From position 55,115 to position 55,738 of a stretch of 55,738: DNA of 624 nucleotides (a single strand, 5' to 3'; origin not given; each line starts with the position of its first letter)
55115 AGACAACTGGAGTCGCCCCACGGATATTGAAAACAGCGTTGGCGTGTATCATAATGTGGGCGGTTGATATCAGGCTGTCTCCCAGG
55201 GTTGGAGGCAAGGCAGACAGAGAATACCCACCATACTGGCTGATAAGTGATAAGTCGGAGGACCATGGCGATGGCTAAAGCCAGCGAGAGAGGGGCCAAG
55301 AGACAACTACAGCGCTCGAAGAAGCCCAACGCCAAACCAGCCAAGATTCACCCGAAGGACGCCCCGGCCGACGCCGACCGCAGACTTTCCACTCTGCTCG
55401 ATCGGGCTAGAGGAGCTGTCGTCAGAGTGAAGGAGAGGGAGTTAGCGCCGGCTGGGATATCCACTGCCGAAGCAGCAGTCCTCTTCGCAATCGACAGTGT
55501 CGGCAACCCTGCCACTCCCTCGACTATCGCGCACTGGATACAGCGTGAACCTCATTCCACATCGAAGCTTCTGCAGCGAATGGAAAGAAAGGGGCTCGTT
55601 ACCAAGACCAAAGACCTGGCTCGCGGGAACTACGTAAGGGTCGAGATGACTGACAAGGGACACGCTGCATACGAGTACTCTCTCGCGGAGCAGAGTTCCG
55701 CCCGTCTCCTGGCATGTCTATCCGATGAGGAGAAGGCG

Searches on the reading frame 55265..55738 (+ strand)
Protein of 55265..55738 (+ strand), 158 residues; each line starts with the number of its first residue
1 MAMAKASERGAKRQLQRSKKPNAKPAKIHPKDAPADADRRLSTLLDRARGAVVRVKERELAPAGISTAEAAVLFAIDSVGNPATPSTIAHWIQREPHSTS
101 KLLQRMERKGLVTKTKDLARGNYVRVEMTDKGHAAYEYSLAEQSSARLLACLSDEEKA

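Call 15: search_protein_families(library=pfam, proteins=[window:55265-55738:+])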
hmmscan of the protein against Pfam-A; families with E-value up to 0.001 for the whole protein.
window:55265-55738:+ (158 aa): 4 families
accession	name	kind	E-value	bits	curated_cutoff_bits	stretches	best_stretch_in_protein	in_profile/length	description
PF12802.13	MarR_2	-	2.2e-07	31.3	27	1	64-117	2-55/61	MarR family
PF13463.12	HTH_27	-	3.9e-07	30.7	22.2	1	67-132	3-68/68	Winged helix DNA-binding domain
PF01047.28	MarR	-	7e-05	23.1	24.6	1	67-117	3-52/59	MarR family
PF01978.25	TrmB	-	0.00036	20.7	25.6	1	63-117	4-57/68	Sugar-specific transcriptional regulator TrmB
